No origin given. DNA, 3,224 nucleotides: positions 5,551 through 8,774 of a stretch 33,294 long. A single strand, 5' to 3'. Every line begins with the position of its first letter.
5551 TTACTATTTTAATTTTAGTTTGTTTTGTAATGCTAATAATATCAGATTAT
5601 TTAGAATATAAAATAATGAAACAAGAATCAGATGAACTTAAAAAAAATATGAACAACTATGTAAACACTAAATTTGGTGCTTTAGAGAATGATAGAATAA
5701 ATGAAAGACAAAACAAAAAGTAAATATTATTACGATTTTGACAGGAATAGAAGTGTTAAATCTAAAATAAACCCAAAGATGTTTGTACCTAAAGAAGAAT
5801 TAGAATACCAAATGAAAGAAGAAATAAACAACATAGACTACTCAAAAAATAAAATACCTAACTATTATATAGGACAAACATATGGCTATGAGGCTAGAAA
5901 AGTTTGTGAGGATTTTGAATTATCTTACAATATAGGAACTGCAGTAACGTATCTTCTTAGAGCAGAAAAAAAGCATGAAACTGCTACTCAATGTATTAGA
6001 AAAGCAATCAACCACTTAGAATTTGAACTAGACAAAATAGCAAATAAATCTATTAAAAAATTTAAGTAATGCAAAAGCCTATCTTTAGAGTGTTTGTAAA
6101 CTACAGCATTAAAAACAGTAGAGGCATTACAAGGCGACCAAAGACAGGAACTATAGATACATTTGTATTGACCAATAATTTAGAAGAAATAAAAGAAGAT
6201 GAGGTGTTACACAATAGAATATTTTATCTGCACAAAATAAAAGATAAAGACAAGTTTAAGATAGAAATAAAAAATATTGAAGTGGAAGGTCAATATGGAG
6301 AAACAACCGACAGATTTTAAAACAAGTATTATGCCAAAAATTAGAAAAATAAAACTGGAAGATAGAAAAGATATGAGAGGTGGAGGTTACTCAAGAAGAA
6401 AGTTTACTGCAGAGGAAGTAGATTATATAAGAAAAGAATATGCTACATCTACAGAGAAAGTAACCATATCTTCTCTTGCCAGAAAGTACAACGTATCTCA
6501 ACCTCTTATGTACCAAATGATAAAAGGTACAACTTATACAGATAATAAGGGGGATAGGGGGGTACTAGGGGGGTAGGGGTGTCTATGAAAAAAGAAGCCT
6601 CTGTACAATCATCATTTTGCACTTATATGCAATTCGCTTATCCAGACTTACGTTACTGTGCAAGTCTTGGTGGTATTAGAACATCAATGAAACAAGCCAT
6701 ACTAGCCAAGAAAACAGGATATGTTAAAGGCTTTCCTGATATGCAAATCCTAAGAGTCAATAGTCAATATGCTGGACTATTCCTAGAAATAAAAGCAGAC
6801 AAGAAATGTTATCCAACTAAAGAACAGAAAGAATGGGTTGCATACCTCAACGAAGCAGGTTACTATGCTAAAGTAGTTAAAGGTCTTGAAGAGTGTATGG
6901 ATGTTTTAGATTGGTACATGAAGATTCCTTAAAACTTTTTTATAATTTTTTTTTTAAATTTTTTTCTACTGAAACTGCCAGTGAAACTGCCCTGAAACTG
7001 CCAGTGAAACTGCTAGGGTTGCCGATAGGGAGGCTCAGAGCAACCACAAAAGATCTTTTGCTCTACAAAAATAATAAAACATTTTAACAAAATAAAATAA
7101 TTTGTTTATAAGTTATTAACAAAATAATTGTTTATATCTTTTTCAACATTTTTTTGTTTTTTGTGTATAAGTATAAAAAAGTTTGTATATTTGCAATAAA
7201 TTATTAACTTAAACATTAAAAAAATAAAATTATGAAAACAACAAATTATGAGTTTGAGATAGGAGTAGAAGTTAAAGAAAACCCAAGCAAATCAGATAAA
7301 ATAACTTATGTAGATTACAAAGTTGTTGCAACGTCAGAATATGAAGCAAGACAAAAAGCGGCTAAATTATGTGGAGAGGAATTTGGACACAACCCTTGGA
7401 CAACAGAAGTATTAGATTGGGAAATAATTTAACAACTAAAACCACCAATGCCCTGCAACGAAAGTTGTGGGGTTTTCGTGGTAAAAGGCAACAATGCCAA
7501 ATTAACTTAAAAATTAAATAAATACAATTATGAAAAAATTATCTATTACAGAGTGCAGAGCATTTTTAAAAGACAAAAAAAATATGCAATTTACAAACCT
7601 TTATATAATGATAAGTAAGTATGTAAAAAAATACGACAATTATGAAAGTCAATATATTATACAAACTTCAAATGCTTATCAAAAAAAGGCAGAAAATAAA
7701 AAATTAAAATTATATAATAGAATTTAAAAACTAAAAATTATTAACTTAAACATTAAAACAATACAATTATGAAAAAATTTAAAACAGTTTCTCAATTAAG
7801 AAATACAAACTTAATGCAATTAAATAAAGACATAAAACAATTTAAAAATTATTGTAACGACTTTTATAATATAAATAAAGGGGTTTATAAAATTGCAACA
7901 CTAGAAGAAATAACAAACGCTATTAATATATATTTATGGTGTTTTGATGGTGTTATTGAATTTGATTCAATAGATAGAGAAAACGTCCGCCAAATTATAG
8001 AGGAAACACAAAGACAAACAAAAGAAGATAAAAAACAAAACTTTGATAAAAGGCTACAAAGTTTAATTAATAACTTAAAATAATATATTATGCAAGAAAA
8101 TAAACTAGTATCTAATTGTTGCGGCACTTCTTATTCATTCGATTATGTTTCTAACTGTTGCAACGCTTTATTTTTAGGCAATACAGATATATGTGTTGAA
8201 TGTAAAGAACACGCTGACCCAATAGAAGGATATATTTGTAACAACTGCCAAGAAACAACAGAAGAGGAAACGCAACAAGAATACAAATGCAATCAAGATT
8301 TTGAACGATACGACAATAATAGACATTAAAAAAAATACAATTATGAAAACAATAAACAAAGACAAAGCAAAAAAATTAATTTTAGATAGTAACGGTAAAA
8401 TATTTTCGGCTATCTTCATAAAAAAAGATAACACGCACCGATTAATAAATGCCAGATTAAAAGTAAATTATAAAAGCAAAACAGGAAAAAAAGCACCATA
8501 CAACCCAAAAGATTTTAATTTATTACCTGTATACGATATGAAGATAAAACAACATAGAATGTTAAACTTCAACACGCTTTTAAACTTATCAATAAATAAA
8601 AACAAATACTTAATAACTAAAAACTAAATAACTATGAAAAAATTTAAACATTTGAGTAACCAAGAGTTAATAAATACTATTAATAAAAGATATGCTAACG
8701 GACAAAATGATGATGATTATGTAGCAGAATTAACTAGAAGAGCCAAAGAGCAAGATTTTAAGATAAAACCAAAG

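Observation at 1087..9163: Phage-specific 16-mer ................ placed 23-33 nt upstream of nine start codons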

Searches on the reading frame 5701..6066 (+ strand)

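Call 20: search_protein_families(library=phrogs, max_evalue=0.001, proteins=[window:5701-6066:+])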
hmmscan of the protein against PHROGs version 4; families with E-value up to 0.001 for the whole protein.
window:5701-6066:+ (122 aa): 5 families
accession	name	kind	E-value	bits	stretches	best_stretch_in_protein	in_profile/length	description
phrog_236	-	other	3.5e-07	31.2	1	31-115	222-307/431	nucleotide kinase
phrog_25460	-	unknown function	4.6e-07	30.7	1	43-112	68-139/144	-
phrog_5839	-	unknown function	1.7e-05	25.8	1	63-115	17-69/128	-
phrog_11324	-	other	3.1e-05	25.5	1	49-116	8-74/139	nucleotide kinase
phrog_4897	-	other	0.0007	20.8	1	14-116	83-183/186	kinase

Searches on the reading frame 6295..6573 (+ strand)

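Call 20: search_protein_families(library=phrogs, max_evalue=0.001, proteins=[window:6295-6573:+])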
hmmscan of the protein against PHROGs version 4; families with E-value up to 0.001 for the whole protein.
window:6295-6573:+ (93 aa): 0 families

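Call 75: search_protein_families(library=pfam, max_evalue=0.01, proteins=[window:6295-6573:+])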
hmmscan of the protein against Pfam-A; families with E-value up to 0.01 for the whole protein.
window:6295-6573:+ (93 aa): 1 family
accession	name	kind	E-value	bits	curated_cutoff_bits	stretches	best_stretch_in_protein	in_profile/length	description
PF08765.17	Mor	-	0.0081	16.6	24.9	0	58-79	74-95/107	Mor transcription activator family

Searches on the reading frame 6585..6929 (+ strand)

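Call 20: search_protein_families(library=phrogs, max_evalue=0.001, proteins=[window:6585-6929:+])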
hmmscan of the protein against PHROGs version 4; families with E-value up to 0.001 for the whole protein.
window:6585-6929:+ (115 aa): 4 families
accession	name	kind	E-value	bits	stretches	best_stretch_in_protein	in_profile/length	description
phrog_824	-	unknown function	1.2e-19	72.3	1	3-113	65-176/265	-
phrog_5702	-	DNA, RNA and nucleotide metabolism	1.2e-13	51.8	1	45-111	2-66/70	Holliday junction resolvase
phrog_2363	-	unknown function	1.7e-11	45.1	1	13-109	70-168/192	-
phrog_93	-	DNA, RNA and nucleotide metabolism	1.7e-05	24.6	1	30-111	378-441/613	endonuclease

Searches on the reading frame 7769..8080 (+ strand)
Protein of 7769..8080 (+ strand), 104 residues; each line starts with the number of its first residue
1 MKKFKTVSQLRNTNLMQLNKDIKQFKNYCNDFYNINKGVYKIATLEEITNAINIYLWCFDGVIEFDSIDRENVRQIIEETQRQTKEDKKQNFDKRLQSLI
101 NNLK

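Call 20: search_protein_families(library=phrogs, max_evalue=0.001, proteins=[window:7769-8080:+])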
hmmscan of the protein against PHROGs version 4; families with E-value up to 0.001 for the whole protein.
window:7769-8080:+ (104 aa): 1 family
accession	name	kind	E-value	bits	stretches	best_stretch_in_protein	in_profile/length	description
phrog_7799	-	unknown function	1.2e-09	39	1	20-85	2-75/78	-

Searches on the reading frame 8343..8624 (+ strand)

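Call 21: search_protein_families(library=phrogs, max_evalue=0.001, proteins=[window:8343-8624:+])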
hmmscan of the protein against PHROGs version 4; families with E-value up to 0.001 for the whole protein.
window:8343-8624:+ (94 aa): 2 families
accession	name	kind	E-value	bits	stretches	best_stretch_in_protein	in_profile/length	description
phrog_2267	-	unknown function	2.3e-12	48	1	3-92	9-104/112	-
phrog_1086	-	unknown function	8.6e-06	26.3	1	20-91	45-122/137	-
